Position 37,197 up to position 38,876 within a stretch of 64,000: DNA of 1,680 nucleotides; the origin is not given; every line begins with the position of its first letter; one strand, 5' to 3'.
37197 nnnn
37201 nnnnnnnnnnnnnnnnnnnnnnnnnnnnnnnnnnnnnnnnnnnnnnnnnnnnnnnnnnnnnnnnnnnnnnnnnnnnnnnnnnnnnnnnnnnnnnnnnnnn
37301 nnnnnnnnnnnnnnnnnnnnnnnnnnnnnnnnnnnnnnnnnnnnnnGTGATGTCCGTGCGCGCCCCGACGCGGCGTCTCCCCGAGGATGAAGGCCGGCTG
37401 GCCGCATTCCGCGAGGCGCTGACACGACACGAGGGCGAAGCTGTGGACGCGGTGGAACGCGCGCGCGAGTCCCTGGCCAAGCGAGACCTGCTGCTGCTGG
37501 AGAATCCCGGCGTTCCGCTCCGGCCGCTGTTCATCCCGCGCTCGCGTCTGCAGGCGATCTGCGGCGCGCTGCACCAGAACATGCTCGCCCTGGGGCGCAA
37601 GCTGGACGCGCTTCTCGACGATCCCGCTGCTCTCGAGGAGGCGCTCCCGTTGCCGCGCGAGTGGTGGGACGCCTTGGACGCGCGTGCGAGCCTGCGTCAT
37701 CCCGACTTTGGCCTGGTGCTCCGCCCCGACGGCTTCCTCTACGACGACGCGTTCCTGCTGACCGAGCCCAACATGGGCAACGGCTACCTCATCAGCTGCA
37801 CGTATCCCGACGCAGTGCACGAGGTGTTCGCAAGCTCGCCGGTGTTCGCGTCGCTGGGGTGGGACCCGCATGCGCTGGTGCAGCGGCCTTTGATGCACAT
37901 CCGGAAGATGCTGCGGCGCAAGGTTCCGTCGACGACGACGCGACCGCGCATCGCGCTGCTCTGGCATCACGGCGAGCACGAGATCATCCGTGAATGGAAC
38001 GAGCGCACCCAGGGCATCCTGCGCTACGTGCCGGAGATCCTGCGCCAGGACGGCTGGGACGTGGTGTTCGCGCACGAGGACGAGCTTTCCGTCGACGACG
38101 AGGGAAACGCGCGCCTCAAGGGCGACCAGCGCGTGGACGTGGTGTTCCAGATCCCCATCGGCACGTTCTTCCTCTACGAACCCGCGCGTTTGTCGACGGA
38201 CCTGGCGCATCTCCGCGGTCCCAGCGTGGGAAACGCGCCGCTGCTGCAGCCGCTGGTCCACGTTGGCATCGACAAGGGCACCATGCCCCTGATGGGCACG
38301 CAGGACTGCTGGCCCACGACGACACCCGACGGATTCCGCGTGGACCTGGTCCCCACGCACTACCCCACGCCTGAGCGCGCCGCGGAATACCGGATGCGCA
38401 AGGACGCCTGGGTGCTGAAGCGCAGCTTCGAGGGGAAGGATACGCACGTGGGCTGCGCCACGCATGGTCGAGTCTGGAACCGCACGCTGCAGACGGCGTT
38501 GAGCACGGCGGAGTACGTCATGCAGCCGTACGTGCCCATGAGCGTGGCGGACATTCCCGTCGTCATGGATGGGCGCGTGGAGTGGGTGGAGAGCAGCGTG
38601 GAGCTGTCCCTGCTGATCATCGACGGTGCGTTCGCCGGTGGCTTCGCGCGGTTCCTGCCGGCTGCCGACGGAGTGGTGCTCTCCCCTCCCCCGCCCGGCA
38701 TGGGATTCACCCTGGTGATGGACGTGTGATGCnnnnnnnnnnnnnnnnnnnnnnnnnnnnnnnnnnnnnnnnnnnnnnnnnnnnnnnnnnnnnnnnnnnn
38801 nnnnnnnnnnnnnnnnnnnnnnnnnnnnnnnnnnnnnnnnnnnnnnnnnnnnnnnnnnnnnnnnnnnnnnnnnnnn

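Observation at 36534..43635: Six-gene translationally coupled operon: elimination-domain-less LanB-like (PEARL-like) protein + two GspS-like ATP-grasp ligases + alpha-oxoamine synthase + two small proteins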

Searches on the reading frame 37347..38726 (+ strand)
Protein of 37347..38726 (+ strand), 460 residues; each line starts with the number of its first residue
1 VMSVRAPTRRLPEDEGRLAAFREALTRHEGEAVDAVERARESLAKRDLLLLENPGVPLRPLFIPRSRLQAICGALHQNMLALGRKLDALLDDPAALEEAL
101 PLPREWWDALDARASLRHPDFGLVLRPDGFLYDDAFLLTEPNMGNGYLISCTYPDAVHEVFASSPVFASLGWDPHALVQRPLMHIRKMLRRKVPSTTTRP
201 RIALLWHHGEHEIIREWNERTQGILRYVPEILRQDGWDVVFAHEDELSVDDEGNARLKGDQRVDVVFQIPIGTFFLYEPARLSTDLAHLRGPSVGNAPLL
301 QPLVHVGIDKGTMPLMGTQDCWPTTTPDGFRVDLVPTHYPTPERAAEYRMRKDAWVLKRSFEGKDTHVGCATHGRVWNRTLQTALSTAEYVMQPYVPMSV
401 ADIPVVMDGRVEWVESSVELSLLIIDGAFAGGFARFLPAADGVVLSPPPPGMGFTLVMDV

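Call 10: search_protein_families(library=pfam, proteins=[window:37347-38726:+], max_evalue=0.01)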
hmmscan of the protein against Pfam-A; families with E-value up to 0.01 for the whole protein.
window:37347-38726:+ (460 aa): 0 families

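Call 11: search_protein_families(library=ncbifam, proteins=[window:37347-38726:+], max_evalue=0.01)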
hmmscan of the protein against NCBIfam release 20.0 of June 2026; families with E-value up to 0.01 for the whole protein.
window:37347-38726:+ (460 aa): 0 families

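Call 17: search_solved_structures(query=window:37347-38726:+, max_evalue=10)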
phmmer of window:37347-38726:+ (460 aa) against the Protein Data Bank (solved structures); distinct sequences matched with E-value up to 10: 0.

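Call 28: find_homologous_proteins(query=window:37347-38726:+, max_evalue=0.001)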
Query window:37347-38726:+ (460 aa): 28 proteins with E <= 0.001 among 8000 candidates.
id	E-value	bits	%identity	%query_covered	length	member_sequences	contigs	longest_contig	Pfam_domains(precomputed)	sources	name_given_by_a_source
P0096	0.0e+0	1062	100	100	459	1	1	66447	-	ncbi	ncbi:MAG: hypothetical protein AB2A00_06825 [Myxococcota bacterium]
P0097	2.3e-200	684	67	98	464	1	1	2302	-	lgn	-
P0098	2.1e-173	595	59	98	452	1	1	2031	-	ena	-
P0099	3.6e-164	565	61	97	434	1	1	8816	-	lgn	-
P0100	3.2e-162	559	57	98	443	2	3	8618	-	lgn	-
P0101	1.9e-161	556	59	97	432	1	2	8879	-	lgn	-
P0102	3.0e-151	522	57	97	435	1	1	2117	-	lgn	-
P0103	2.2e-128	447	50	97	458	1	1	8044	-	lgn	-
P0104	1.4e-118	415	47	97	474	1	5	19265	-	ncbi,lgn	-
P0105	1.5e-118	415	46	97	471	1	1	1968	-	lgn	-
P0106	4.3e-117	410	46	99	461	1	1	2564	-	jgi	jgi:hypothetical protein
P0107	1.1e-116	408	47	98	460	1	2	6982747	-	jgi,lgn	jgi:hypothetical protein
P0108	3.0e-113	397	47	97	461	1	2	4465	-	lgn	-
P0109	1.1e-112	395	44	98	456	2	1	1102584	-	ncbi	-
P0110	3.6e-112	393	46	98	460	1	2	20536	-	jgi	jgi:hypothetical protein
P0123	6.9e-62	228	33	95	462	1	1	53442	-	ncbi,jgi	jgi:hypothetical protein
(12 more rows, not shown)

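Call 33: find_encoding_contigs(protein=P0107, flank=10000, max_places=1)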
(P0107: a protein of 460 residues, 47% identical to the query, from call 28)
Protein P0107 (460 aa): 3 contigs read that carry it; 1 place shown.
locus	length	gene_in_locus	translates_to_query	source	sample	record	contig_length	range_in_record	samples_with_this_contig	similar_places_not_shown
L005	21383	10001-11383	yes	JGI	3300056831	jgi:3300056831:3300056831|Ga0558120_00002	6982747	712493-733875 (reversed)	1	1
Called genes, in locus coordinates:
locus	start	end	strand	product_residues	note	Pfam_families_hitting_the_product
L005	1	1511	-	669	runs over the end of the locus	PF13646:HEAT_2, PF12717:Cnd1 (faint), PF13513:HEAT_EZ (faint), PF02985:HEAT (faint), PF13646:HEAT_2 (weak)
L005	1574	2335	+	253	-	PF05175:MTS (weak), PF06325:PrmA, PF13847:Methyltransf_31 (weak), PF08241:Methyltransf_11, PF13649:Methyltransf_25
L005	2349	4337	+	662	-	PF02441:Flavoprotein, PF04127:DFP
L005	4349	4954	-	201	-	-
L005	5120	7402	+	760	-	PF00330:Aconitase, PF00694:Aconitase_C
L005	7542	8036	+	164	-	PF00034:Cytochrom_C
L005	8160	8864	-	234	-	-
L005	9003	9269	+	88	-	-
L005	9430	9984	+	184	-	-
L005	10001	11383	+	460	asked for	-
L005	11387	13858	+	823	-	PF04738:Lant_dehydr_N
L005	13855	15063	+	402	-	PF00155:Aminotran_1_2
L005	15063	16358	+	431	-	-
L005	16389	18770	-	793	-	PF01055:Glyco_hydro_31_2nd, PF21365:Glyco_hydro_31_3rd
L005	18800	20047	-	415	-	PF06738:ThrE, PF12821:ThrE_2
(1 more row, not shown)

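Call 34: find_encoding_contigs(protein=P0109, flank=10000, max_places=1)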
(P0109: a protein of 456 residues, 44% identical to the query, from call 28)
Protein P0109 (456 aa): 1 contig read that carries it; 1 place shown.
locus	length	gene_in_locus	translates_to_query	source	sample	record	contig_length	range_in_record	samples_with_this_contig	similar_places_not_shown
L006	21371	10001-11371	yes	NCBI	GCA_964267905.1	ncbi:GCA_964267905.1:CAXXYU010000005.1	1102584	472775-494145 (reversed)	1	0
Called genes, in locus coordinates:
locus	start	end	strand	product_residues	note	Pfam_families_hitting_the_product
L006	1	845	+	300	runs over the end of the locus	PF13428:TPR_14 (faint), PF12895:ANAPC3 (faint), PF13371:TPR_9 (faint), PF13424:TPR_12 (faint), PF13432:TPR_16 (faint), PF00515:TPR_1 (faint), PF07719:TPR_2 (faint), PF14559:TPR_19 (weak), +2 more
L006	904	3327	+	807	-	PF16656:Pur_ac_phosph_N, PF00149:Metallophos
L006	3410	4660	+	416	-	PF04542:Sigma70_r2 (weak), PF04545:Sigma70_r4 (weak), PF08281:Sigma70_r4_2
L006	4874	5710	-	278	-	-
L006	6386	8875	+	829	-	PF16561:AMPK1_CBM, PF00128:Alpha-amylase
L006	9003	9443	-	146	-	-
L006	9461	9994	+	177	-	-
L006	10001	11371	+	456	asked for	-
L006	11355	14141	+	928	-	PF04738:Lant_dehydr_N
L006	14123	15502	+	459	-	PF00155:Aminotran_1_2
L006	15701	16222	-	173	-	PF13302:Acetyltransf_3, PF13420:Acetyltransf_4 (weak), PF00583:Acetyltransf_1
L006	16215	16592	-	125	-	-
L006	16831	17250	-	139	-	PF01797:Y1_Tnp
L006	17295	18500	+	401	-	PF01385:OrfB_IS605, PF07282:Cas12f1-like_TNB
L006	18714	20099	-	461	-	PF02661:Fic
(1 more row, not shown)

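Call 35: find_encoding_contigs(protein=P0123, flank=10000, max_places=1)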
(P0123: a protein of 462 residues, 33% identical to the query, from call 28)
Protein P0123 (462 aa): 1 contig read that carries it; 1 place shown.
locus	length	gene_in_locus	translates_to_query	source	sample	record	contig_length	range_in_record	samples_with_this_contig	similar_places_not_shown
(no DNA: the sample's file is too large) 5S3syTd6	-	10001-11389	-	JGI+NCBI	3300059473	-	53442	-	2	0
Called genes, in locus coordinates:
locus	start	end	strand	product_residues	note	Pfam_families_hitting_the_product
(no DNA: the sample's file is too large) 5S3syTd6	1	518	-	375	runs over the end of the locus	PF01636:APH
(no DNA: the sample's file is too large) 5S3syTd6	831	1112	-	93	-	-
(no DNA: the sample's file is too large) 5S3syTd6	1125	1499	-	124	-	-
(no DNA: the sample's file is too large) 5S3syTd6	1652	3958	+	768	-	-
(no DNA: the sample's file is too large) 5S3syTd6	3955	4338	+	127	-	-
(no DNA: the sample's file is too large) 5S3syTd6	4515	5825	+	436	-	PF09374:PG_binding_3 (faint)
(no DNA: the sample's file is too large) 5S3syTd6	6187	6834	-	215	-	PF20593:DUF6793 (faint), PF00542:Ribosomal_L12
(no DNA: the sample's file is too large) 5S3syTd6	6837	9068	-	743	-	PF11897:DUF3417, PF00343:Phosphorylase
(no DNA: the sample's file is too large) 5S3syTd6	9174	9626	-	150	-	-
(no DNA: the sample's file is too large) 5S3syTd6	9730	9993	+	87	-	-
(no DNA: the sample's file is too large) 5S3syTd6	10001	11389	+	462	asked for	-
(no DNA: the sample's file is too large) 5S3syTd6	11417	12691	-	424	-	-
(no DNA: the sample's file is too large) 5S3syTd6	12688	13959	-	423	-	-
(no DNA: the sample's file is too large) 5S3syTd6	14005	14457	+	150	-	-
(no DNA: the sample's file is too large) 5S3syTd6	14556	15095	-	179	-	PF00581:Rhodanese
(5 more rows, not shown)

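Call 39: search_protein_families(library=pfam, proteins=[window:37350-38726:+], max_evalue=10)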
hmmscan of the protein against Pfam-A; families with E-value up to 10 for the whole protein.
window:37350-38726:+ (459 aa): 0 families

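Call 41: predict_structure(alignment_id=A1)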
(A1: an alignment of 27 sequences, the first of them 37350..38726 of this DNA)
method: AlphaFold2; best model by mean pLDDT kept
length: 459 residues; sequences in the alignment: 27
mean_pLDDT: 92.9   pTM: 0.92
mean pLDDT of the five models: 92.9, 92.8, 92.4, 92.2, 91.7
residues with pLDDT >= 90: 367; 70-90: 87; 50-70: 2; < 50: 3
segments of 3 or more residues with pLDDT < 50: 1-3
pLDDT, mean of each block of 10 residues (from residue 1): 69 98 98 96 89 93 97 97 96 90 91 96 95 96 82 92 97 92 93 93 91 82 89 94 95 93 91 88 95 96 92 95 93 97 97 95 89 97 96 96 96 97 95 93 85 94
secondary structure, 60 per line:
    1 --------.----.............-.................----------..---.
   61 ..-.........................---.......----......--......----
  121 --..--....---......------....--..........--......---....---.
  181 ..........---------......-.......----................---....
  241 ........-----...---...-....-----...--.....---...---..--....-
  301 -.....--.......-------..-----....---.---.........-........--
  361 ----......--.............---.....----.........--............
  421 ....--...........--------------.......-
elements in order: H14-26 H28-44 E60-62 H64-88 H92-98 H103-108 H111-116 E127-130 E134-139 H146-149 H152-161 H164-169 H173-176 H180-190 E200-205 H207-213 H218-233 E237-242 E246-248 E254-256 E260-262 E264-267 H278-282 E296-299 H302-306 H309-315 E330-333 H341-349 E354-358 E365-367 H373-385 E389-393 E398-406 E409-424 E427-437 E452-458

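Call 46: fold_search(model_id=the predicted structure, library=pdb)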
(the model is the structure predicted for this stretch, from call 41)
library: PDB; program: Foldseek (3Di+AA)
matches with E <= 10: 661; with E <= 0.001: 51
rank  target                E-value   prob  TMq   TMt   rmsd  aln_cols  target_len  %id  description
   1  3kal_A                8.2e-15  1.00  0.61  0.60   7.2       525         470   14  Structure of homoglutathione synthetase from Glycine max in closed conformation with homoglutathione, ADP, a sulfate i (released 2009-12-22)
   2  8fbz_A                3.7e-14  1.00  0.58  0.58   6.2       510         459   13  Crystal Structure of apo human Glutathione Synthetase Y270E (released 2024-05-08)
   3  3kal_B                4.2e-14  1.00  0.61  0.60   6.6       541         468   13  Structure of homoglutathione synthetase from Glycine max in closed conformation with homoglutathione, ADP, a sulfate i (released 2009-12-22)
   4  8fbz_B                6.3e-14  1.00  0.56  0.56   6.6       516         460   12  Crystal Structure of apo human Glutathione Synthetase Y270E (released 2024-05-08)
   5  2hgs                  1.3e-12  1.00  0.58  0.57   6.7       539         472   14  HUMAN GLUTATHIONE SYNTHETASE (released 1999-06-22)
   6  7uk6                  1.5e-12  1.00  0.50  0.58   6.3       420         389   14  Apo form of YjfC from Escherichia coli K-12 (released 2023-02-15)
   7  3n6x                  1.8e-12  1.00  0.55  0.56   6.5       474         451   15  Crystal structure of a Putative glutathionylspermidine synthase (Mfla_0391) from METHYLOBACILLUS FLAGELLATUS KT at 2.35  (released 2010-06-09)
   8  7uka                  2.8e-12  1.00  0.52  0.63   6.4       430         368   15  YgiC from Escherichia coli K-12 in complex with ADP (released 2023-02-15)
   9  3kaj_B                2.8e-12  1.00  0.50  0.52   9.5       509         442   13  Apoenzyme structure of homoglutathione synthetase from Glycine max in open conformation (released 2009-12-22)
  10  7uk8                  4.9e-12  1.00  0.50  0.58   6.8       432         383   16  Apo form of YgiC from Escherichia coli K-12 (released 2023-02-15)
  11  2io7_A                5.2e-12  1.00  0.48  0.39   7.0       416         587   14  E. coli Bifunctional glutathionylspermidine synthetase/amidase Incomplex with Mg2+ and AMPPNP (released 2006-12-12)
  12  3kak_A                5.2e-12  1.00  0.53  0.55   7.2       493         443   13  Structure of homoglutathione synthetase from Glycine max in open conformation with gamma-glutamyl-cysteine bound. (released 2009-12-22)
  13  1m0w_A                6.2e-12  1.00  0.58  0.56   7.5       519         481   14  Yeast Glutathione Synthase Bound to gamma-glutamyl-cysteine, AMP-PNP and 2 Magnesium Ions (released 2002-12-11)
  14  5oes_E                8.3e-12  1.00  0.59  0.60   6.2       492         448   13  The structure of a glutathione synthetase (StGSS1) from Solanum tuberosum in ADP and y-EC bound closed conformation. (released 2018-04-25)
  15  2io8_A                9.9e-12  1.00  0.51  0.41   6.9       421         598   13  E. coli Bifunctional glutathionylspermidine synthetase/amidase Incomplex with Mg2+ and ADP (released 2006-12-12)
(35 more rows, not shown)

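Call 49: find_related_loci(query=A1, collection=genome_contigs, flank=10000)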
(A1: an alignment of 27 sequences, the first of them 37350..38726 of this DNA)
Query A1 (459 aa) in genome_contigs; peptide patterns used: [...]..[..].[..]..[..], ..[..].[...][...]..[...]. (x = any residue, [..] = any of these).
79 stretches matched a pattern; 37 encode a relative of the query (tblastn E <= 1e-3); 37 distinct loci.
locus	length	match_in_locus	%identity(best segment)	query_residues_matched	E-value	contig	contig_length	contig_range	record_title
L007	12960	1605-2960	47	10-456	4e-120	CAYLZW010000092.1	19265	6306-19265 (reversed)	MAG TPA_asm: uncultured Myxococcales bacterium isolate SRP263527_co1_29 genome assembly, contig: NODE_2343_length_19265_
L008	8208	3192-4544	45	9-457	7e-120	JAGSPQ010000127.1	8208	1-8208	MAG: Myxococcaceae bacterium isolate CTSoil_096 scaffold_10238, whole genome shotgun sequence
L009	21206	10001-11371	43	2-457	8e-116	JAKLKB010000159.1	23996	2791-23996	MAG: Myxococcota bacterium isolate MAG.451 MAG.451-scaffold_2471, whole genome shotgun sequence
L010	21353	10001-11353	42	9-457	4e-111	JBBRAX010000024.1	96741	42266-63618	MAG: Myxococcales bacterium isolate Co_metawrap_2316 Cmw_2316_k141_3222959_length_96741_cov_26.9989, whole genome shotgu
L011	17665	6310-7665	39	4-456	9e-90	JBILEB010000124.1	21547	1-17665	MAG: Myxococcaceae bacterium isolate ME2016-07-22_3300044628_group7_bin89 Rohwer_bin1478_scaffold_1317_c1, whole genome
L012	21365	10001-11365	39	7-457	1e-89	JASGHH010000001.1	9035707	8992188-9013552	MAG: Myxococcaceae bacterium isolate 5N015 JMF-2111-06-0005.ont.bin.15_0, whole genome shotgun sequence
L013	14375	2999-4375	39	4-459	4e-87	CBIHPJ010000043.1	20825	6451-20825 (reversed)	MAG TPA_asm: uncultured Myxococcales bacterium isolate SRR18156209_binner23_Refined_20 genome assembly, contig: ERZ27336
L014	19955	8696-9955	39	33-459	1e-84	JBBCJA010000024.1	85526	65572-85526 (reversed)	MAG: Selenomonadaceae bacterium isolate MAG_CPA_14 P10A_000000038978, whole genome shotgun sequence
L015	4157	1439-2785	39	7-457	7e-84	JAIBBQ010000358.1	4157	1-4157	MAG: Myxococcaceae bacterium isolate SSF41 NODE_487729_length_4157_cov_7.532258, whole genome shotgun sequence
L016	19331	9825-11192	35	6-459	5e-80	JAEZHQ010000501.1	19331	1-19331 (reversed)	MAG: Proteobacteria bacterium isolate OH_CDB_146 k127_2227770, whole genome shotgun sequence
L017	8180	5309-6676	33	6-459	2e-78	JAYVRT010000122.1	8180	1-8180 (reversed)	MAG: Archangiaceae bacterium isolate GL73_DN_concoct_64 GL73_DN_concoct_64_121, whole genome shotgun sequence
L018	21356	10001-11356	34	10-459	4e-78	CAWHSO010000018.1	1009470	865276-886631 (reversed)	MAG: uncultured Alphaproteobacteria bacterium isolate MFD03399.bin.2.59 genome assembly, contig: contig_3653, whole geno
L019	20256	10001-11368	34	6-459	5e-77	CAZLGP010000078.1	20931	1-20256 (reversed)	MAG TPA_asm: uncultured Thermoanaerobaculia bacterium isolate binchicken_co31_43 genome assembly, contig: k141_3307266,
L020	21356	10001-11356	36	4-456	8e-76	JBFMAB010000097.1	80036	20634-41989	MAG: Myxococcota bacterium isolate MAG127 MAG127_97, whole genome shotgun sequence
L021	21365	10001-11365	34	7-459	1e-75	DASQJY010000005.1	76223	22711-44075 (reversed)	MAG TPA_asm: Thermoanaerobaculia bacterium isolate SMAG_U11898 k141_8385, whole genome shotgun sequence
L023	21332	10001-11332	35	9-456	7e-73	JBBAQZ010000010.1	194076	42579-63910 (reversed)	MAG: Myxococcaceae bacterium isolate EUL_206 ctg10-EUL_206, whole genome shotgun sequence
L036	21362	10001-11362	33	1-457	9e-62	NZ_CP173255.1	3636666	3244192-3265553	Sphingomonas sp. MMS24-J45 chromosome, complete genome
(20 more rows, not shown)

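Call 70: search_protein_families(library=pfam, proteins=[L036:1255-2385:+, L036:2283-3230:+, L036:4533-5564:+, L036:5579-6469:+, L036:6475-7806:+, L036:7740-8396:+, L036:8272-9624:+, L036:9624-9992:+, L036:13324-13764:+, L036:13834-14367:+], max_evalue=0.01)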
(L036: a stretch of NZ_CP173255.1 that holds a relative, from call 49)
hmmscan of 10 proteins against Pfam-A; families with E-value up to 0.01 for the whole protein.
L036:1255-2385:+ (377 aa): 2 families
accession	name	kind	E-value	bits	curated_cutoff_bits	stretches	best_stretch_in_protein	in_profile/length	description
PF00026.29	Asp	-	3.5e-23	83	19.9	1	29-266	3-231/315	Eukaryotic aspartyl protease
PF14543.11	TAXi_N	-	1.2e-06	29.2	30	1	29-86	2-56/176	Xylanase inhibitor N-terminal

L036:2283-3230:+ (316 aa): 1 family
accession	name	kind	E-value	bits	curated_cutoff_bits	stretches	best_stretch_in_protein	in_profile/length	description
PF01382.22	Avidin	-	1.9e-07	31.9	24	1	51-144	2-89/116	Avidin family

L036:4533-5564:+ (344 aa): 3 families
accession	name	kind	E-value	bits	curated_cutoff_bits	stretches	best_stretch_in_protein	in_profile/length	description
PF00107.32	ADH_zinc_N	-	8.8e-21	74.6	31.8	1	156-280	1-124/129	Zinc-binding dehydrogenase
PF13602.12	ADH_zinc_N_2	-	6.6e-18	66.4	27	1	188-328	1-134/134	Zinc-binding dehydrogenase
PF08240.17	ADH_N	-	7.9e-12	45.8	23.5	1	33-114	2-103/104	Alcohol dehydrogenase GroES-like domain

L036:5579-6469:+ (297 aa): 0 families

L036:6475-7806:+ (444 aa): 0 families

L036:7740-8396:+ (219 aa): 3 families
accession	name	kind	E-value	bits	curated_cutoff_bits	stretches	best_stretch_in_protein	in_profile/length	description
PF07859.19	Abhydrolase_3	-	1e-34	120.6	25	1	98-206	2-115/210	alpha/beta hydrolase fold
PF20434.5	BD-FAE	-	9.2e-11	42.1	26.8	1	97-186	16-110/215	BD-FAE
PF10340.15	Say1_Mug180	-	4.3e-10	39.4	21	1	98-205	126-238/374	Steryl acetyl hydrolase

L036:8272-9624:+ (451 aa): 2 families
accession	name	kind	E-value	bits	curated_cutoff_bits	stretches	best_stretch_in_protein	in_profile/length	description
PF14226.12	DIOX_N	-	3.3e-20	73.3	27.3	1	157-271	1-97/117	non-haem dioxygenase in morphine synthesis N-terminal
PF03171.26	2OG-FeII_Oxy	-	9.1e-16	58.5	23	1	334-427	5-98/101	2OG-Fe(II) oxygenase superfamily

L036:9624-9992:+ (123 aa): 0 families

L036:13324-13764:+ (147 aa): 0 families

L036:13834-14367:+ (178 aa): 0 families

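Call 105: search_protein_families(library=pfam, proteins=[L036:5579-6469:+, L036:9633-9992:+, L023:6930-7391:+, L036:3305-4537:+], max_evalue=1)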
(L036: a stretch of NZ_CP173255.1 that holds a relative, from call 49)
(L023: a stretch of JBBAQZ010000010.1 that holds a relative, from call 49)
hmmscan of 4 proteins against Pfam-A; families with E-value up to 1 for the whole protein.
L036:5579-6469:+ (297 aa): 0 families

L036:9633-9992:+ (120 aa): 0 families

L023:6930-7391:+ (154 aa): 0 families

L036:3305-4537:+ (411 aa): 1 family
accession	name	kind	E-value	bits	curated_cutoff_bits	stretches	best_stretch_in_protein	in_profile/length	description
PF00155.27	Aminotran_1_2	-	1.5e-15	57.7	19.7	1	47-392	3-361/361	Aminotransferase class I and II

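Call 107: search_protein_families(library=padloc, proteins=[window:37350-38726:+], max_evalue=0.001)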
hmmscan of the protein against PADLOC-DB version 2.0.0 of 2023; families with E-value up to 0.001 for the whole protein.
window:37350-38726:+ (459 aa): 0 families
